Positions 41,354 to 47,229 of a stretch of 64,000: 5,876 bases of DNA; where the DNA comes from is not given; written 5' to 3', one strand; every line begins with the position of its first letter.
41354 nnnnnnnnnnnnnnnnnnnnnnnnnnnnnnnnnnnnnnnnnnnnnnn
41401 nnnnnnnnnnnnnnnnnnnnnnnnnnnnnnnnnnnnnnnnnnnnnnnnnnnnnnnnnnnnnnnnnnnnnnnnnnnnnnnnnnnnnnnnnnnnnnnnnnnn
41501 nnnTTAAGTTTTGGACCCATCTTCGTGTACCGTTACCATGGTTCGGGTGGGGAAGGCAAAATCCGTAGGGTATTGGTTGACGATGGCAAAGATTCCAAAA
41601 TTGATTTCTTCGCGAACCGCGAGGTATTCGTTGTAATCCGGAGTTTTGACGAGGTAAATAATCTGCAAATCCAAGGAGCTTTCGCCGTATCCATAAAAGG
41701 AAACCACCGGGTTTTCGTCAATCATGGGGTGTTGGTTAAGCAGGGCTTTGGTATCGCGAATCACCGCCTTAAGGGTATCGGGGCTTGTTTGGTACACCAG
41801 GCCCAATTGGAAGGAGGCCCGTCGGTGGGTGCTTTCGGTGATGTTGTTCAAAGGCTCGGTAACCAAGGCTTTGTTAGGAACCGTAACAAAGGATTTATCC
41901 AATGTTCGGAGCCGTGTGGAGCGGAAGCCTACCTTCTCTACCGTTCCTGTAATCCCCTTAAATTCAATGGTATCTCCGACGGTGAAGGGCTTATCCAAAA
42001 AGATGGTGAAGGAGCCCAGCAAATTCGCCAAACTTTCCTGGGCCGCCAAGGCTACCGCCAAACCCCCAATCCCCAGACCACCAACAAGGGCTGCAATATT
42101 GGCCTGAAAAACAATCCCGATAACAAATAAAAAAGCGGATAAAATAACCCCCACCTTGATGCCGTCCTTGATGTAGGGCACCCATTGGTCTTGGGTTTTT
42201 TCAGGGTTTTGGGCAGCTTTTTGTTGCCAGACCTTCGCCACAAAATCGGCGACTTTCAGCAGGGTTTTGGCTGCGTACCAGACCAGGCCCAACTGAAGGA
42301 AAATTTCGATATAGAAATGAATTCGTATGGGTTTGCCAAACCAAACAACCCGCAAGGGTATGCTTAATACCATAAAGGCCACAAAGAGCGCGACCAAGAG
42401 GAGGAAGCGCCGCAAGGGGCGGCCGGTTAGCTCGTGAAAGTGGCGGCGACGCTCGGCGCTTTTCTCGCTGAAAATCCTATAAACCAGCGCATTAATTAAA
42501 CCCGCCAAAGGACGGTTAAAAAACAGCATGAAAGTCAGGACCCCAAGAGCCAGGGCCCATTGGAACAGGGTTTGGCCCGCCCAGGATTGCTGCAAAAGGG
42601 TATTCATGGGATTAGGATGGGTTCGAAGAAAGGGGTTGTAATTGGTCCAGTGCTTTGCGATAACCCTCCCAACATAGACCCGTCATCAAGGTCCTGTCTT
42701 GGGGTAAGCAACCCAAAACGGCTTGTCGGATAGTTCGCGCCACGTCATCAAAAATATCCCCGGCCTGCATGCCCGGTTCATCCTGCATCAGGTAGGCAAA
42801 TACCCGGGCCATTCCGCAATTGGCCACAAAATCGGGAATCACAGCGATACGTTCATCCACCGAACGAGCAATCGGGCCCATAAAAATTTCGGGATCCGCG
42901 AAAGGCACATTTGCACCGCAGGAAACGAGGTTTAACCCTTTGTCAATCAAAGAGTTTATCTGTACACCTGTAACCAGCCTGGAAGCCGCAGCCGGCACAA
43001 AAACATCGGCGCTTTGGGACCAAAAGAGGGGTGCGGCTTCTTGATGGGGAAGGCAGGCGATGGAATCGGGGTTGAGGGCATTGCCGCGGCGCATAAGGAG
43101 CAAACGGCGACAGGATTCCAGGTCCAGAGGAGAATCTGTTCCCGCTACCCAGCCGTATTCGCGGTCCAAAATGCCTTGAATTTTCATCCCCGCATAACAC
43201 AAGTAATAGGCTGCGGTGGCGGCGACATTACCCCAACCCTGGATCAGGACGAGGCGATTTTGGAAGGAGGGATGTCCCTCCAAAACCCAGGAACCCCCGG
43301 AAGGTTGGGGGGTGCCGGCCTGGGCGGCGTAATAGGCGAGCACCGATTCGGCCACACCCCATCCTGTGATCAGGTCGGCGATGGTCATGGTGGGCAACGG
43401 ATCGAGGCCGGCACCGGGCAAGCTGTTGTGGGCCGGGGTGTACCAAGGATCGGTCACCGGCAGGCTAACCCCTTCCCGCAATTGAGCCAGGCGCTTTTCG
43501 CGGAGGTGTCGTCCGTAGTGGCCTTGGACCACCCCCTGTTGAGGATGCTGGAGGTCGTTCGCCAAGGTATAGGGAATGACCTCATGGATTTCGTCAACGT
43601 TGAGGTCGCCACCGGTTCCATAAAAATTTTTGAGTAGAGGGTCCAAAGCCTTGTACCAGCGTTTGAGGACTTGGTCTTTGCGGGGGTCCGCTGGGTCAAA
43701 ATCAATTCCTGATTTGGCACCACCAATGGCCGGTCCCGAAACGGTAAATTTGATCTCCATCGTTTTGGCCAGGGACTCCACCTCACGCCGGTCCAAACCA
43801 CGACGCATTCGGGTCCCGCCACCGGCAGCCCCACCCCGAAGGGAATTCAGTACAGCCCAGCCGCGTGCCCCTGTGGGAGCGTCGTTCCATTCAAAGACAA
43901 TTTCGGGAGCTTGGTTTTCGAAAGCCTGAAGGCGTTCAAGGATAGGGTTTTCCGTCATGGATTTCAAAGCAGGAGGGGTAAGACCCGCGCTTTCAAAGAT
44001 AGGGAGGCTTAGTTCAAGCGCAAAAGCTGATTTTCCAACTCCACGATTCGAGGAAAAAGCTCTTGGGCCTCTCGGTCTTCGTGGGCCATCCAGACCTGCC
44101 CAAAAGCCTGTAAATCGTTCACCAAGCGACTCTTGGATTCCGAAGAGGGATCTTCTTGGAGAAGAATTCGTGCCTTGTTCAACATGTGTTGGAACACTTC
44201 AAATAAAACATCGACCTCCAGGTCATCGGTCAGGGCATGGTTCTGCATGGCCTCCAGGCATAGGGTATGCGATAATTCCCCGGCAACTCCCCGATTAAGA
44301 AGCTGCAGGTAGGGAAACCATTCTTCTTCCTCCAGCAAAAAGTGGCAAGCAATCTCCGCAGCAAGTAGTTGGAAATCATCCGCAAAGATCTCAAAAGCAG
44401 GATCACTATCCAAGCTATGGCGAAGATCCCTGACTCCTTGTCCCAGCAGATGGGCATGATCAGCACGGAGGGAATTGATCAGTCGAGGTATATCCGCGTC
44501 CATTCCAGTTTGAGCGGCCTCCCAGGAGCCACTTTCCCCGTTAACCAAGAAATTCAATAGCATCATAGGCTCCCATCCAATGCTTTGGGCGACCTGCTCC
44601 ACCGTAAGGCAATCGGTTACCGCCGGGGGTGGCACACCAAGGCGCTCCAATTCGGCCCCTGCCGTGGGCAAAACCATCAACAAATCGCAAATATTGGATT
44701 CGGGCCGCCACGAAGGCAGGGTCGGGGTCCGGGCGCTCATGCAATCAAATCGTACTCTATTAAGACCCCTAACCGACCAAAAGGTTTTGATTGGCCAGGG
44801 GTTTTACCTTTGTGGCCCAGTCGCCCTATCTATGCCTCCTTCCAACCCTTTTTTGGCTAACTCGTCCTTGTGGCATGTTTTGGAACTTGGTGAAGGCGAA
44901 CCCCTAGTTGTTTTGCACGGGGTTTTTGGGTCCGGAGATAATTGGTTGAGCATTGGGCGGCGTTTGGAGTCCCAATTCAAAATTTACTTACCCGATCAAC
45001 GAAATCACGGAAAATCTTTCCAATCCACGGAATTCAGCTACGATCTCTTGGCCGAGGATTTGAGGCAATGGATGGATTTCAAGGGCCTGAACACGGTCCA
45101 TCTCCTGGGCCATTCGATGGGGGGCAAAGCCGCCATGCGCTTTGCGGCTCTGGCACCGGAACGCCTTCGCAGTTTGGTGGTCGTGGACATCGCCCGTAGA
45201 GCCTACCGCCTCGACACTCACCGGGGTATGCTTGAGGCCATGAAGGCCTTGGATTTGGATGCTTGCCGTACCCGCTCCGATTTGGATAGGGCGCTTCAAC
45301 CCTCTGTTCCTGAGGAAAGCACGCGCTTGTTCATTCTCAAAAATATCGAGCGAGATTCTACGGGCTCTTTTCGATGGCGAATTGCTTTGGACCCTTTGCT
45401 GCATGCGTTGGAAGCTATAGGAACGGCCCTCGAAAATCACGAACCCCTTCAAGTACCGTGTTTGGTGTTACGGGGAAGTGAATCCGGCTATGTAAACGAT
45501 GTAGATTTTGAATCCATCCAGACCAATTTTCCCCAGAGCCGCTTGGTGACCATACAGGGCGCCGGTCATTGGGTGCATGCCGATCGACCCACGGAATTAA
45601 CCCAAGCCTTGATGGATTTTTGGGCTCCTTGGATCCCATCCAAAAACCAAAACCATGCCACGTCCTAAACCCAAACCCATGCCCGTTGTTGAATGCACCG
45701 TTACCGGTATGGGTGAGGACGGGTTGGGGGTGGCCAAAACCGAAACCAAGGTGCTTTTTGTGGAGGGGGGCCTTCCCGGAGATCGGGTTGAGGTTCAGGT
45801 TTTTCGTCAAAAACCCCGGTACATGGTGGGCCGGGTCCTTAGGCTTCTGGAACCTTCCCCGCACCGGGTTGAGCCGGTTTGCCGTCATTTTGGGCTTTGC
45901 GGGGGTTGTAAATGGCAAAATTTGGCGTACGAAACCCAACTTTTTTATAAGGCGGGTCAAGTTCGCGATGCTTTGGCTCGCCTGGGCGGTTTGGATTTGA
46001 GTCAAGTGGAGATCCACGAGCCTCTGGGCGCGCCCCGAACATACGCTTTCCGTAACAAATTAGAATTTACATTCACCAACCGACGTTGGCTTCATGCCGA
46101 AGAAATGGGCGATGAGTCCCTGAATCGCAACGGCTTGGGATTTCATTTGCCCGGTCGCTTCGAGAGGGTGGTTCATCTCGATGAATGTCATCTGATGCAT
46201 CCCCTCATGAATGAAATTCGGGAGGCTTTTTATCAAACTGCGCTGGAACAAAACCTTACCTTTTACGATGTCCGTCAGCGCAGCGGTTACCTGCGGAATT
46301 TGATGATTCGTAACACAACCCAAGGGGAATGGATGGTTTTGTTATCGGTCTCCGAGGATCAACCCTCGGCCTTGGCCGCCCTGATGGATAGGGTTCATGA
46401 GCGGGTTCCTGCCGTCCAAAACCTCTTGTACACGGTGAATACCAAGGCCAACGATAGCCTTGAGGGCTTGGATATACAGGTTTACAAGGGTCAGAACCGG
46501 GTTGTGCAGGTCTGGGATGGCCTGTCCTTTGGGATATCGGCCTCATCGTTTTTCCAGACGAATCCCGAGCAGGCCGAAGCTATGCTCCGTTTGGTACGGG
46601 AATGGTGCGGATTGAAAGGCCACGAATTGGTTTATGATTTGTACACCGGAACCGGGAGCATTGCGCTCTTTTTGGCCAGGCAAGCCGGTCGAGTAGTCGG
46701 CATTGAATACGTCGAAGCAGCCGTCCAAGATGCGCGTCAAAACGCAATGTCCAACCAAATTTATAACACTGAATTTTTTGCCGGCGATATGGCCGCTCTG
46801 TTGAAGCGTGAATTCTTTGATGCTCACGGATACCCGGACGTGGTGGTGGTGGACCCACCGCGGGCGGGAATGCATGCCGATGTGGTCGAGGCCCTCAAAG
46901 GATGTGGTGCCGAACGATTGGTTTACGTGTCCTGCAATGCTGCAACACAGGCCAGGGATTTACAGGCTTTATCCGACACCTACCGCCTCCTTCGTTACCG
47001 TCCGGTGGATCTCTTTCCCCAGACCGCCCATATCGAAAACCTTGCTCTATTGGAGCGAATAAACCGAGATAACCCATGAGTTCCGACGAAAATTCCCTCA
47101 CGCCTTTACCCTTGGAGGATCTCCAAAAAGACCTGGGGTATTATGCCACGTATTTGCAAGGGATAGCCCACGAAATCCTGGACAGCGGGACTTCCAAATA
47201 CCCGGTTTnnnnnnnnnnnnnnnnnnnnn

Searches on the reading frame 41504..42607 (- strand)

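Call 38: search_protein_families(library=pfam, proteins=[window:41504-42607:-], max_evalue=0.00001)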
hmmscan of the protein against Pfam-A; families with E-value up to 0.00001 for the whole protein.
window:41504-42607:- (367 aa): 2 families
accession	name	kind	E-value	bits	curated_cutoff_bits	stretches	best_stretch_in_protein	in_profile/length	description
PF00924.24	MS_channel_2nd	-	1.2e-22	80.3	20.2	1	192-257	2-67/68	Mechanosensitive ion channel, beta-domain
PF21082.3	MS_channel_3rd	-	8.4e-10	39.4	21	1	265-344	2-82/88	Mechanosensitive ion channel MscS, C-terminal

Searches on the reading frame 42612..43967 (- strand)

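Call 39: search_protein_families(library=pfam, proteins=[window:42612-43967:-], max_evalue=0.00001)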
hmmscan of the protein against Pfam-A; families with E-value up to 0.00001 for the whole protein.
window:42612-43967:- (451 aa): 2 families
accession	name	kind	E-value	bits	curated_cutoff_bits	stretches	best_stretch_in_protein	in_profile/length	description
PF00208.27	ELFV_dehydrog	-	4.1e-12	46.8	23.4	1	234-385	29-172/241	Glutamate/Leucine/Phenylalanine/Valine dehydrogenase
PF02812.23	ELFV_dehydrog_N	-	1.4e-10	41.4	25.3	1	34-121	21-107/129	Glu/Leu/Phe/Val dehydrogenase, dimerisation domain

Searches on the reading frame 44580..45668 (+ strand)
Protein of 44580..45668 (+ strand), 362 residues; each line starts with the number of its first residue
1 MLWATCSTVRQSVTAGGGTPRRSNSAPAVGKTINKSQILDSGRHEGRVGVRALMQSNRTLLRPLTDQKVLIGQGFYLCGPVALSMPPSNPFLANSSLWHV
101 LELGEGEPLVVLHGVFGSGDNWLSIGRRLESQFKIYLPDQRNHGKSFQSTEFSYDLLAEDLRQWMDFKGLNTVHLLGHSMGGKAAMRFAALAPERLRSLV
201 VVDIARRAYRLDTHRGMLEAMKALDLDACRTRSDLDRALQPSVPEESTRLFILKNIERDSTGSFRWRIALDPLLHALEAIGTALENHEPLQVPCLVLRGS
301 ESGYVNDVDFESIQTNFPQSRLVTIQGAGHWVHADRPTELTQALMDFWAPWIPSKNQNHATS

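Call 39: search_protein_families(library=pfam, proteins=[window:44580-45668:+], max_evalue=0.00001)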
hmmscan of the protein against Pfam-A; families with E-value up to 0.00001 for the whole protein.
window:44580-45668:+ (362 aa): 5 families
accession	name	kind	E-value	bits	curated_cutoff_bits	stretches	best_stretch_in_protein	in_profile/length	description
PF00561.26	Abhydrolase_1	-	1.2e-27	97.6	25.8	1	108-214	2-106/245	alpha/beta hydrolase fold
PF12697.13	Abhydrolase_6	-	3.7e-18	67.4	26.3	1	109-341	1-215/217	Alpha/beta hydrolase family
PF12146.15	Hydrolase_4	-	1.8e-10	41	27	1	109-335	7-237/239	Serine aminopeptidase, S33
PF03096.20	Ndr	-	2.3e-07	30.2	23.3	0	138-207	64-135/283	Ndr family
PF07819.20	PGAP1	-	4.2e-06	27.1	24.3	0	105-201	3-124/233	PGAP1-like alpha/beta domain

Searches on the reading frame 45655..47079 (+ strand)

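Call 39: search_protein_families(library=pfam, proteins=[window:45655-47079:+], max_evalue=0.00001)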
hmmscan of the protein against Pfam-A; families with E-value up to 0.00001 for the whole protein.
window:45655-47079:+ (474 aa): 4 families
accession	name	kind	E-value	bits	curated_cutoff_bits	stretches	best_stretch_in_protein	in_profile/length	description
PF05958.17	tRNA_U5-meth_tr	-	1e-21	77.9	23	1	295-468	175-356/357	tRNA (Uracil-5-)-methyltransferase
PF13847.12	Methyltransf_31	-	1.2e-10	41.7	27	1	322-389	3-76/145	Methyltransferase domain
PF01938.26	TRAM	-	9.1e-10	38.7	21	1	11-62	7-61/61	TRAM domain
PF13649.12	Methyltransf_25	-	3.7e-08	34.4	27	1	326-390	1-67/97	Methyltransferase domain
